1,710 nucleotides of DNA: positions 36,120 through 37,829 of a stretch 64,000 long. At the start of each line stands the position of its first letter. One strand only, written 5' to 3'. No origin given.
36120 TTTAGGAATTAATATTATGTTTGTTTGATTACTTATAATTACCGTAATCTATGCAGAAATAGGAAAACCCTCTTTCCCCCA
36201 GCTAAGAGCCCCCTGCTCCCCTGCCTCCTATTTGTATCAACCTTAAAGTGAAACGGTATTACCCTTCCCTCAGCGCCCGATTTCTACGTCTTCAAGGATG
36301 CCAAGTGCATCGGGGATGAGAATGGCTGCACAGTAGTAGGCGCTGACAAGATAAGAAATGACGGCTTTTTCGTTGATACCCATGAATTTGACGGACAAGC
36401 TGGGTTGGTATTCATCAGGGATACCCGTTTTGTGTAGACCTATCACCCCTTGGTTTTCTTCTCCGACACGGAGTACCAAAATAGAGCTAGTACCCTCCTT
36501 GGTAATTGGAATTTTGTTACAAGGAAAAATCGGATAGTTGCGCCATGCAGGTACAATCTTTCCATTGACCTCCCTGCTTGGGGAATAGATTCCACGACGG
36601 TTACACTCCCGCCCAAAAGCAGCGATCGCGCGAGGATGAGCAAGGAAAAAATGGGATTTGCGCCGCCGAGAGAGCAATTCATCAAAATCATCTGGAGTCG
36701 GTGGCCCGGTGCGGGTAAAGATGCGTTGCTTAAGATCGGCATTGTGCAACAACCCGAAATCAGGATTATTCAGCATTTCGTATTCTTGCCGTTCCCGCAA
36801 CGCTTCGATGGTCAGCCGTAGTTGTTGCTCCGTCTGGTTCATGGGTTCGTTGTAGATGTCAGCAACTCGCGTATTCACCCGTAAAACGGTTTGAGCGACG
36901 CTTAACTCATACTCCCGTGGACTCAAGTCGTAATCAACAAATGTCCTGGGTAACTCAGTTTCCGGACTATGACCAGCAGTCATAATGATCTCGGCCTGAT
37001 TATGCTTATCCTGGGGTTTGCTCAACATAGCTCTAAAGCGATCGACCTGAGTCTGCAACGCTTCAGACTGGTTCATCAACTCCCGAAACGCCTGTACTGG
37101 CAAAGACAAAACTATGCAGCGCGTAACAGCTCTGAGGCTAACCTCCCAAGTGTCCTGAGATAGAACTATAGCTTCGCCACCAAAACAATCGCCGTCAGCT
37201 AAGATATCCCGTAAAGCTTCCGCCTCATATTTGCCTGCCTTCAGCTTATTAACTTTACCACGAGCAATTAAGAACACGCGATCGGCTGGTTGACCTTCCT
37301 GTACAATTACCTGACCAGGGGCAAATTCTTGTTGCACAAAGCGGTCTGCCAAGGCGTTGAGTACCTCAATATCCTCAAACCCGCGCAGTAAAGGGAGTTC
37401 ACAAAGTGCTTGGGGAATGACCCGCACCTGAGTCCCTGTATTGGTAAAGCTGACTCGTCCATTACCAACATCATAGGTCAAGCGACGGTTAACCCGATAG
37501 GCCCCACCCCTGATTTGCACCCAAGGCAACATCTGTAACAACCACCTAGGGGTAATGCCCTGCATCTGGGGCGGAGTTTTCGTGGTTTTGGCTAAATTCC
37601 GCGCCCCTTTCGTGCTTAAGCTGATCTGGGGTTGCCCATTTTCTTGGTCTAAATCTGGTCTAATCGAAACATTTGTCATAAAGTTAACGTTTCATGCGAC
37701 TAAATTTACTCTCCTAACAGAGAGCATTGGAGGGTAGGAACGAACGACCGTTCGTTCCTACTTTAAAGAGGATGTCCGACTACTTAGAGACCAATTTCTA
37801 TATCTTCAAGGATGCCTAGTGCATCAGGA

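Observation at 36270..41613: Geosmin synthase operon with two Family 2B encapsulin shell genes: probable two-component nanocompartment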

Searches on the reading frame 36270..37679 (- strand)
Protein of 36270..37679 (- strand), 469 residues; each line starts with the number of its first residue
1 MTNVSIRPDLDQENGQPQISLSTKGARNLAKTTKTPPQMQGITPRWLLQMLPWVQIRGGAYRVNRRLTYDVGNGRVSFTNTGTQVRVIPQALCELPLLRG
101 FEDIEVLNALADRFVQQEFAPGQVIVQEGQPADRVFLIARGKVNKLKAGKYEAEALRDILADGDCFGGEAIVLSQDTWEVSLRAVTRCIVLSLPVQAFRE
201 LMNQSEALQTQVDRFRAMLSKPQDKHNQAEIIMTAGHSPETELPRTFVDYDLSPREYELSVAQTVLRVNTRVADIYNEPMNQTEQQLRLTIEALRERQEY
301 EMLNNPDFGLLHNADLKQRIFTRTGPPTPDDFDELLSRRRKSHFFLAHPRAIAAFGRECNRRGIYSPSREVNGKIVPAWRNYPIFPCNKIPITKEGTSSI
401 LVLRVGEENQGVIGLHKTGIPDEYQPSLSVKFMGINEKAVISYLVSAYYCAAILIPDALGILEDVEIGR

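Call 3: search_protein_families(library=pfam, proteins=[window:36270-37679:-], max_evalue=0.01)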
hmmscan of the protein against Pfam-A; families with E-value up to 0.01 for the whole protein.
window:36270-37679:- (469 aa): 2 families
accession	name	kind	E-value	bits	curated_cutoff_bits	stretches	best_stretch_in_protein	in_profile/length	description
PF19307.5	SrpI-like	-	1.4e-133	444.1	22.8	1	219-469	4-254/254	Type 2A encapsulin shell protein SrpI-like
PF00027.35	cNMP_binding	-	1.8e-16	60.3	27.5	1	117-204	2-88/89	Cyclic nucleotide-binding domain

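Call 4: search_protein_families(library=ncbifam, proteins=[window:36270-37679:-], max_evalue=0.01)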
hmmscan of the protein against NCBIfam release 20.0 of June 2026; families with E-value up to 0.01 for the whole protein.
window:36270-37679:- (469 aa): 8 families
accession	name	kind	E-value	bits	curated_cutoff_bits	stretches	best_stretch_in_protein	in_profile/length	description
NF041163.2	encap_f2b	equivalog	4.1e-229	761.2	400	1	20-469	1-450/450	family 2B encapsulin nanocompartment shell protein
NF041162.2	encap_f2a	equivalog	5.3e-108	360.6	380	2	228-468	49-290/295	family 2A encapsulin nanocompartment shell protein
NF006901.0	PRK09392.1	equivalog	2.8e-08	33.4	211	1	91-212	8-126/236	transcriptional activator FtrB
NF008732.0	PRK11753.1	equivalog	3.6e-06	26.6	266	1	108-212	17-121/214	cAMP-activated global transcriptional regulator CRP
NF007707.0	PRK10402.1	subfamily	6.3e-06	25.9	180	1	117-204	34-120/226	transcriptional regulator YeiL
NF050815.1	TransActFtrBCaul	equivalog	4.7e-05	22.8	300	1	94-210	13-126/251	transcriptional activator FtrB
NF050806.1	TransRegFixKCaul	equivalog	0.001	18.4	300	1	116-208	25-113/215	transcriptional regulator FixK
NF058543.1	ActPatMycb56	equivalog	0.0033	16.3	460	1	105-206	10-109/317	acetyltransferase Pat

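Call 19: search_solved_structures(query=window:36270-37679:-, show_alignments=3, max_evalue=0.00001)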
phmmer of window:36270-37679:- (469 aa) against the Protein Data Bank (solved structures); distinct sequences matched with E-value up to 0.00001: 41.
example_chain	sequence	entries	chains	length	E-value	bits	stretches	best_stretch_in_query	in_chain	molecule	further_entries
9bix_A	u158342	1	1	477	1.8e-191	639.9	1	16-468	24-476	Crp/Fnr family transcriptional regulator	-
9bhu_A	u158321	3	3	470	3.2e-179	599.5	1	18-468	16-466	Nucleotide-binding protein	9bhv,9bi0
9bje_A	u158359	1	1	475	2.5e-178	596.6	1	18-468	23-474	Crp/Fnr family transcriptional regulator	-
8t6r_A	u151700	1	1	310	5.3e-89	302.1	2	230-468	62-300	Major membrane protein I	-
6x8m_A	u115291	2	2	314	4.5e-85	289.2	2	229-467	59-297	Protein SrpI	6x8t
8wol_1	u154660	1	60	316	5.1e-81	275.8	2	231-467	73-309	Major membrane protein 1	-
9ksl_A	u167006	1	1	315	6.8e-81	275.4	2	231-467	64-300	Major membrane protein I (MMP-I)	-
8won_A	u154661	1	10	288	1.6e-78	267.6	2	231-467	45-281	Major membrane protein I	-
5kbf_A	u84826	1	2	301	2.4e-08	36.3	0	97-220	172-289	CAMP-dependent protein kinase regulatory subunit, putative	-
3shr_A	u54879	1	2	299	4.4e-08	35.4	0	96-201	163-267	cGMP-dependent protein kinase 1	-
7ssb_A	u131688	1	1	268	2.7e-07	32.8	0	98-191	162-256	cGMP-dependent protein kinase 1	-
4z07_A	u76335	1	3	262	6e-07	31.7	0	98-201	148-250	cGMP-dependent protein kinase 1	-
5w5b_A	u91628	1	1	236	1.2e-06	30.7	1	107-208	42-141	HTH-type transcriptional regulator Cmr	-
2mng_A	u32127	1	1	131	1.3e-06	30.6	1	95-205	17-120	Potassium/sodium hyperpolarization-activated cyclic nucleotide-gated channel 4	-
5w5a_A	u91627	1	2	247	1.3e-06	30.6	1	107-208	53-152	HTH-type transcriptional regulator Cmr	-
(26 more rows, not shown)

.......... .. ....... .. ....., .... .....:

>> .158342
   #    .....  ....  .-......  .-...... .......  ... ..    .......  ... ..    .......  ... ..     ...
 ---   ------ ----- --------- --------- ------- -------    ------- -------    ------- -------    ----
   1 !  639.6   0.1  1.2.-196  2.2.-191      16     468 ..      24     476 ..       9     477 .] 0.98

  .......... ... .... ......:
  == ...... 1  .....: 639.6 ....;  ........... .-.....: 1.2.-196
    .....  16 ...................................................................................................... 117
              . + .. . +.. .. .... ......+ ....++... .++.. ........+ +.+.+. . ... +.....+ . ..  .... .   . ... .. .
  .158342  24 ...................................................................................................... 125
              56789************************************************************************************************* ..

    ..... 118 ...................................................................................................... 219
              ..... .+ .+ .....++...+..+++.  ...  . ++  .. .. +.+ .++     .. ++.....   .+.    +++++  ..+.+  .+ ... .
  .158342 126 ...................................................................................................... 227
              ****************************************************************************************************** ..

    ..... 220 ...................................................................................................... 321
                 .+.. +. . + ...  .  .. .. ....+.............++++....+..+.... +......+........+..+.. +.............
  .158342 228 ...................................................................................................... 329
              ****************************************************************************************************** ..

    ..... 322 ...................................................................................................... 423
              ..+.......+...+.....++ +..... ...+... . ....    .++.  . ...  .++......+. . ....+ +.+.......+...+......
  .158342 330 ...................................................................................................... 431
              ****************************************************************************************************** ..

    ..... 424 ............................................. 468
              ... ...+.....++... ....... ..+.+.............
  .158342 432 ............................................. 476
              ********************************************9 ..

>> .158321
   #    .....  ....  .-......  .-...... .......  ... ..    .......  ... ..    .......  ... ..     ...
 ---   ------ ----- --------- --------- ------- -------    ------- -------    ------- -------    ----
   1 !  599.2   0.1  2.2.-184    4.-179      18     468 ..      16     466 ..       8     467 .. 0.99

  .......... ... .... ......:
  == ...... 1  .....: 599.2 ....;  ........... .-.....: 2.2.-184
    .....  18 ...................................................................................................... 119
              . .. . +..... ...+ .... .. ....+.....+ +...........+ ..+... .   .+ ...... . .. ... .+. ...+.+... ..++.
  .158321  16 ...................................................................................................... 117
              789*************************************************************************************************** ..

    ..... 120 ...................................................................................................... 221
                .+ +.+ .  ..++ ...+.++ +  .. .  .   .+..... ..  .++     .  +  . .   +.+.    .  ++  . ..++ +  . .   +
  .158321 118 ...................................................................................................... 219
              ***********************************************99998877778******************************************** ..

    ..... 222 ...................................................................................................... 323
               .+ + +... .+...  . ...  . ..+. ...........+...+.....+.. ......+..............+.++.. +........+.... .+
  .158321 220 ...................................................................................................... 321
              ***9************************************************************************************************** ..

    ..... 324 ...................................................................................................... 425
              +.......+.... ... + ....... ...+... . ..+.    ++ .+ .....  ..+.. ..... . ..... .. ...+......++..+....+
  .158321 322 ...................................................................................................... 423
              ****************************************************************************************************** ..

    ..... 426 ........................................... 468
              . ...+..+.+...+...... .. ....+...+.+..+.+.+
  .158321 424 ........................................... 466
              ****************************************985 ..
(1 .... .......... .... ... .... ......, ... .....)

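Call 21: find_homologous_proteins(query=window:36270-37679:-, max_evalue=1e-50)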
Query window:36270-37679:- (469 aa): 8000 proteins with E <= 1e-50 among 8000 candidates; the best 120 are listed.
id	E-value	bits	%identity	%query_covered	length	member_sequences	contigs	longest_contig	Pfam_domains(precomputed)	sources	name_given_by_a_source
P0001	0.0e+0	1012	95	100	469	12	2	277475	PF19307.6,PF00027.36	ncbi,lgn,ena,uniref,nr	ncbi:MAG: family 2B encapsulin nanocompartment shell protein [Nostoc sp.]|uniref:family 2B encapsuli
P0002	0.0e+0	1012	94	100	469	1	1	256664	PF19307.6,PF00027.36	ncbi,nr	ncbi:MAG: family 2B encapsulin nanocompartment shell protein [Nostoc sp. S4]|nr:family 2B encapsulin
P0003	0.0e+0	1010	94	100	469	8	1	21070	PF19307.6,PF00027.36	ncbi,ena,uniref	ncbi:family 2B encapsulin nanocompartment shell protein [uncultured Nostoc sp.]|uniref:family 2B enc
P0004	0.0e+0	1010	94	100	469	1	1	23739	PF19307.6,PF00027.36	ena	-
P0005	0.0e+0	1010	93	100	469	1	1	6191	PF19307.6,PF00027.36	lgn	-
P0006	0.0e+0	1008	94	100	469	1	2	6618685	PF19307.6,PF00027.36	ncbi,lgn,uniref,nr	ncbi:family 2B encapsulin nanocompartment shell protein [Nostoc sp. UHCC 0926]|uniref:family 2B enca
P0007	7.6e-297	1002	94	100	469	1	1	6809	PF19307.6,PF00027.36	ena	-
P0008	3.1e-296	1000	93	100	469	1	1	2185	PF19307.6,PF00027.36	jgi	jgi:CRP-like cAMP-binding protein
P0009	1.1e-295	998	93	100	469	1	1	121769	PF19307.6,PF00027.36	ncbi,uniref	ncbi:family 2B encapsulin nanocompartment shell protein [Nostoc sp.]|uniref:family 2B encapsulin nan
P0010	3.6e-295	997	94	100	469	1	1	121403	PF19307.6,PF00027.36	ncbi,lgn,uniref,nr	ncbi:family 2B encapsulin nanocompartment shell protein [Nostoc sp. ChiQUE01b]|uniref:family 2B enca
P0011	4.6e-295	996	93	100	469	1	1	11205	PF19307.6,PF00027.36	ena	-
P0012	9.4e-295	995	93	100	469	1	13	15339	PF19307.6,PF00027.36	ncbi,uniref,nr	ncbi:Crp/Fnr family transcriptional regulator [Nostoc linckia z18]|uniref:Crp/Fnr family transcripti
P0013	1.3e-294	995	92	100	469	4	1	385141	PF19307.6,PF00027.36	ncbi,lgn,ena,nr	ncbi:MAG: cyclic nucleotide-binding domain-containing protein [Brasilonema octagenarum HA4186-MV1]|n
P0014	7.2e-294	992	92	100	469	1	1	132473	PF19307.6,PF00027.36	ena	-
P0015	4.1e-293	990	91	100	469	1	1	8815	PF19307.6,PF00027.36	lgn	-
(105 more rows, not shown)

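Call 22: find_related_loci(query=window:36270-37679:-, collection=genome_contigs, flank=8000)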
Query window:36270-37679:- (469 aa) in genome_contigs; peptide patterns used: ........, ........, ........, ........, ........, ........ (x = any residue, [..] = any of these).
200 stretches matched a pattern; 111 encode a relative of the query (tblastn E <= 1e-3); the best 80 are kept; 80 distinct loci.
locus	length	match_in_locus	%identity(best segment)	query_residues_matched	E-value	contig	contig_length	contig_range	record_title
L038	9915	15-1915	95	1-469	0e+0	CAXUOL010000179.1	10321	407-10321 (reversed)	MAG TPA_asm: uncultured Nostoc sp. isolate public_SRR14722285_metawrap_bin.1 genome assembly, contig: public_SRR14722285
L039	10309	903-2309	94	1-469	0e+0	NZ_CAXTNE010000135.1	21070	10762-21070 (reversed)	MAG: uncultured Nostoc sp. isolate public_SRR14722161_metawrap_bin.1 public_SRR14722161_metawrap_bin.1_135, whole genome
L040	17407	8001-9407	93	1-469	0e+0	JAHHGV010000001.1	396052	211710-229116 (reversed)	MAG: Brasilonema angustatum HA4187-MV1 scaffold_20_c1, whole genome shotgun sequence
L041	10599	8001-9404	93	1-468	0e+0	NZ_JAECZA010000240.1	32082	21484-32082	Dendronalium phyllosphericum CENA369 scaffold341, whole genome shotgun sequence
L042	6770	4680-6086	93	1-469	0e+0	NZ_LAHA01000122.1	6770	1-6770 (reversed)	Nostoc linckia z4 scaffold224.1, whole genome shotgun sequence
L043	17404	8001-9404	94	1-468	0e+0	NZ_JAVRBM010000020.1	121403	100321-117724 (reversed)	MAG: Nostoc sp. ChiQUE01b contig_20, whole genome shotgun sequence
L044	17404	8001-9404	93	1-468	0e+0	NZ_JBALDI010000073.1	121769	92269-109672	MAG: Nostoc sp. isolate P14318 bin 17 NODE_67_length_121769_cov_92.264748, whole genome shotgun sequence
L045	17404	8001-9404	92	1-468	0e+0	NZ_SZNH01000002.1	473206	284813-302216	Nostoc sp. PA-18-2419 strain JC1668 voucher PA182419 scaffold2.1, whole genome shotgun sequence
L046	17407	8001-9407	91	1-469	0e+0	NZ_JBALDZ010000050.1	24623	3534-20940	MAG: Nostoc sp. isolate P3034 bin 5 NODE_1325_length_24623_cov_62.775889, whole genome shotgun sequence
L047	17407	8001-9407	91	1-469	0e+0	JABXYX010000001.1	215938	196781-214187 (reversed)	Brasilonema sp. CT11 contig321, whole genome shotgun sequence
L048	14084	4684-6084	92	1-467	0e+0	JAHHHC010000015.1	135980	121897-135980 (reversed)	MAG: Desmonostoc vinosum HA7617-LM4 scaffold_51_c1, whole genome shotgun sequence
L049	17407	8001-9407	91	1-469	0e+0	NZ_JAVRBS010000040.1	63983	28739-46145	MAG: Nostoc sp. ChiVER01 contig_40, whole genome shotgun sequence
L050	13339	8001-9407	91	1-469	0e+0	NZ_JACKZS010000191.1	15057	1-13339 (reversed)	Nostoc sp. UCD121 NODE_191_length_15057_cov_8.55194_ID_381, whole genome shotgun sequence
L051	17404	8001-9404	91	1-468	0e+0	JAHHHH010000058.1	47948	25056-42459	MAG: Iphinoe sp. HA4291-MV1 scaffold_349_c1, whole genome shotgun sequence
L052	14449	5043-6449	91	1-469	0e+0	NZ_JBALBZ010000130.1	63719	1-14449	MAG: Nostoc sp. isolate P10246 bin 10 NODE_140_length_63719_cov_98.246259, whole genome shotgun sequence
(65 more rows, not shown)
